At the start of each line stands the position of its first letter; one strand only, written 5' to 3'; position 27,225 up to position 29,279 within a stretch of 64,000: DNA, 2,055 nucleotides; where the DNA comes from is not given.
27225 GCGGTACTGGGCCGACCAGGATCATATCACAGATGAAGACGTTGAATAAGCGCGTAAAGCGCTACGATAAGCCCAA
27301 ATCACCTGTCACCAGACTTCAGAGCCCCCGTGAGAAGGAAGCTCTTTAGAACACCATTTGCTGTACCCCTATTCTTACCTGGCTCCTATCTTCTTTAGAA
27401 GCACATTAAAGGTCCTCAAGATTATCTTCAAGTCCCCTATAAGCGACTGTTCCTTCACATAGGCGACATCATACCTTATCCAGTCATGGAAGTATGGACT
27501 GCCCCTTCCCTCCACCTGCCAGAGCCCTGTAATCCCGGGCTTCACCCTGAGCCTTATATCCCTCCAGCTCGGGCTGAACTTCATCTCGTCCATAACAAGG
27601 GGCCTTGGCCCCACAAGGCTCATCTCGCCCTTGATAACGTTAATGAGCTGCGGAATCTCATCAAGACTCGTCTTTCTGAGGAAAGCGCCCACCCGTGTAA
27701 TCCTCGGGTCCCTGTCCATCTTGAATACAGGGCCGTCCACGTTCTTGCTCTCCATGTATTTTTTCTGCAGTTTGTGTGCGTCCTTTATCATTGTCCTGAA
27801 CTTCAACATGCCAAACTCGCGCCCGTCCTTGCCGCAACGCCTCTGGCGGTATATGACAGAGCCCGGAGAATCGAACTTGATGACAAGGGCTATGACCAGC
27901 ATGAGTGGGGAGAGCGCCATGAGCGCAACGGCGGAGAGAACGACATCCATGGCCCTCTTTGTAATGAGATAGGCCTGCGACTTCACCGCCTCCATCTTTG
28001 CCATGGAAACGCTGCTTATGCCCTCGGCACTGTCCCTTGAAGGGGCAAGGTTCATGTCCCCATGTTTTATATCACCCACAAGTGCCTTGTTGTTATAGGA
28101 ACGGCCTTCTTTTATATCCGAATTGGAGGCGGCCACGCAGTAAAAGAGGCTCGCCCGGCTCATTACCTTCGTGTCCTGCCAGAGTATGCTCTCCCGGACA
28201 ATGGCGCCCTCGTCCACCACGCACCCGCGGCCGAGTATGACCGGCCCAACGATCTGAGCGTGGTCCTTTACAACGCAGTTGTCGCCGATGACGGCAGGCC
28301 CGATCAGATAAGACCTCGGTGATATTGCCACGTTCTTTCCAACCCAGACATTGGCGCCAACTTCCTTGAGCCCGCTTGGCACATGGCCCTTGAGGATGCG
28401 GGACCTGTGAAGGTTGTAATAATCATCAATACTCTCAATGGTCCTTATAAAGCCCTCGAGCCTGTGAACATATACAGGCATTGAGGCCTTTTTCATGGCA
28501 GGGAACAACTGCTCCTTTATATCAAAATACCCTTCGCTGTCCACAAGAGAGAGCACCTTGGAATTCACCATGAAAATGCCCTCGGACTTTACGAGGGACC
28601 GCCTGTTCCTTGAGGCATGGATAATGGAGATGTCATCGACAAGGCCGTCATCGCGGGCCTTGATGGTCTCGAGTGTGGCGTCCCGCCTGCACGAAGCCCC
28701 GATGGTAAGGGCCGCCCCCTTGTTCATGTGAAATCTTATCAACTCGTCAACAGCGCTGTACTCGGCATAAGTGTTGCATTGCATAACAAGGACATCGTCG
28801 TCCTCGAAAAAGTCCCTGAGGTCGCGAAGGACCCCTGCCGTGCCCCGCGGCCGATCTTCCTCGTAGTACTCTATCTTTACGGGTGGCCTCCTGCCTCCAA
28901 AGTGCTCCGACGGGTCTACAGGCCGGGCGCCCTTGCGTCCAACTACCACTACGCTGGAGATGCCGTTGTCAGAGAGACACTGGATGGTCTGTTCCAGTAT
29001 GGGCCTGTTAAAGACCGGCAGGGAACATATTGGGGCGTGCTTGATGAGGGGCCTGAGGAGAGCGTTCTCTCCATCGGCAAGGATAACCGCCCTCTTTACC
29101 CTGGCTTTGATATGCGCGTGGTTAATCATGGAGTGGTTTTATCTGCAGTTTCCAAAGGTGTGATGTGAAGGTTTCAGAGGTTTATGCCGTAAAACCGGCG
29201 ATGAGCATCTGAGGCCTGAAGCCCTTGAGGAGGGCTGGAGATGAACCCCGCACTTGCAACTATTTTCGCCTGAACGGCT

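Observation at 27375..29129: Initiating phosphoglycosyltransferase fused to a nucleotidyltransferase-like + beta-helix module with a degenerate nucleotide-binding loop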

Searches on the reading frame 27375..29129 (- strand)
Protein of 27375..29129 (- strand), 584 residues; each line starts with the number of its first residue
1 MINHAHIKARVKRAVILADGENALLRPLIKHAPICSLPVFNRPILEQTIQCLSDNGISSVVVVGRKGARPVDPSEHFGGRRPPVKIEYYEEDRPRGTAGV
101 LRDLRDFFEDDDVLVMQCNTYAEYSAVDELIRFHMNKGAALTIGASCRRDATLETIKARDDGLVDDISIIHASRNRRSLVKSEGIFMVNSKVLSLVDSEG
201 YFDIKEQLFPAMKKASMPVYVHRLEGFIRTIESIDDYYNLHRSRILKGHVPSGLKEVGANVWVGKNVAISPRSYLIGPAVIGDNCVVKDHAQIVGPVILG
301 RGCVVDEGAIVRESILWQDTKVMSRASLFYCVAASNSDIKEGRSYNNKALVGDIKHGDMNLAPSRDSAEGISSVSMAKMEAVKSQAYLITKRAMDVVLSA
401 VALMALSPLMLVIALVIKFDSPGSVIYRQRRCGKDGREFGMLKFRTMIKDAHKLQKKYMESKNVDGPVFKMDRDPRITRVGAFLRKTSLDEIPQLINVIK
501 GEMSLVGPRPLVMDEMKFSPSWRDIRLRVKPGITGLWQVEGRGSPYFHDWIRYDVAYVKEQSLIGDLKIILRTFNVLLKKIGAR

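Call 3: search_protein_families(library=pfam, proteins=[window:27375-29129:-], max_evalue=1)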
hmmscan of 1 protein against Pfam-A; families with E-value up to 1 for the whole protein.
window:27375-29129:- (584 aa): 7 families
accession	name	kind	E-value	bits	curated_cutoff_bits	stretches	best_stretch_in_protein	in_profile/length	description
PF02397.22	Bac_transf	-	2e-66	223.4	27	1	391-578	1-178/179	Bacterial sugar transferase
PF00483.29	NTP_transferase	-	2.3e-11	44.2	21.2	1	14-151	2-143/245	Nucleotidyl transferase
PF25084.1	LbH_EIF2B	-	7.2e-11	42.5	54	1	260-352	3-94/105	EIF2B subunit epsilon LbH domain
PF00132.30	Hexapep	-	3e-09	36.6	27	2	260-293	1-34/36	Bacterial transferase hexapeptide (six repeats)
PF25087.1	GMPPB_C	-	0.0051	16.9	39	1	279-340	11-66/110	GMPPB C-terminal domain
PF24894.1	Hexapep_GlmU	-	0.0075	16.8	23.3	1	280-342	20-80/104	GlmU-like, C-terminal hexapeptide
PF14602.12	Hexapep_2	-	0.14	12.3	27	0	278-311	1-32/34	Hexapeptide repeat of succinyl-transferase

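Call 4: search_protein_families(library=ncbifam, proteins=[window:27375-29129:-], max_evalue=1)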
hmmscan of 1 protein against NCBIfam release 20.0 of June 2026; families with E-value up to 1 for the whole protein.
window:27375-29129:- (584 aa): 54 families (the best 25 are shown)
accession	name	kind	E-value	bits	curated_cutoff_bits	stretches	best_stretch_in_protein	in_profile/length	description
TIGR03025.1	EPS_sugtrans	subfamily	5.2e-83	279.7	295.55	1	371-583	237-444/445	exopolysaccharide biosynthesis polyprenyl glycosylphosphotransferase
TIGR03022.1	WbaP_sugtrans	subfamily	3.4e-70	237.6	403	1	380-584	248-456/456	undecaprenyl-phosphate galactose phosphotransferase WbaP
TIGR03023.1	WcaJ_sugtrans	equivalog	1.1e-69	235.9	410.75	1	366-580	240-449/453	undecaprenyl-phosphate glucose phosphotransferase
NF041877.1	EPS_EpsZ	equivalog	2.5e-64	217.6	800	1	388-583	263-458/459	exopolysaccharide biosynthesis polyisoprenyl-phosphate hexose-1-phosphate transferase EpsZ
NF052601.1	undeca_RfbP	equivalog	1.4e-63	214.4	330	1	376-578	30-236/244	undecaprenyl-phosphate galactose phosphotransferase family protein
TIGR03013.1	EpsB_2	subfamily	1e-49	169.8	393.35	1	388-584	252-443/443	TIGR03013 family XrtA/PEP-CTERM system glycosyltransferase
NF011751.0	PRK15204.1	equivalog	6.5e-45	153.6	907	1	388-583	277-475/476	undecaprenyl-phosphate galactose phosphotransferase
NF050817.1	PolSacchBiosHfsE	equivalog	1.6e-42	145.9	750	1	372-578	257-460/467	polysaccharide biosynthesis protein HfsE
NF007518.0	PRK10124.1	equivalog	2.9e-41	141.7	684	1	366-573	251-453/464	undecaprenyl-phosphate glucose phosphotransferase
NF045514.1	glycotran_HepC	equivalog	9.5e-28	97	140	1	375-514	101-215/220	heterocyst development glycosyltransferase HepC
NF052502.1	man1P_GTase_Rv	exception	1.7e-27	96.2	440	1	14-342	3-327/352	mannose-1-phosphate guanylyltransferase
TIGR03992.1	Arch_glmU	subfamily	3.4e-25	88.8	292.1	1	13-322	2-310/393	bifunctional sugar-1-phosphate nucleotidylyltransferase/acetyltransferase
NF041173.1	Sug_nt_acttase_Thmprot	equivalog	6.3e-20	71.5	600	1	13-323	2-311/405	bifunctional sugar-1-phosphate nucleotidylyltransferase/acetyltransferase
TIGR01208.1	rmlA_long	equivalog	6.8e-15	54.8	320.25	1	13-349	1-343/353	glucose-1-phosphate thymidylyltransferase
NF041313.1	UDPGP_AglF_Halo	equivalog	1.2e-09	37.9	400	1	13-143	2-130/234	UTP--glucose-1-phosphate uridylyltransferase AglF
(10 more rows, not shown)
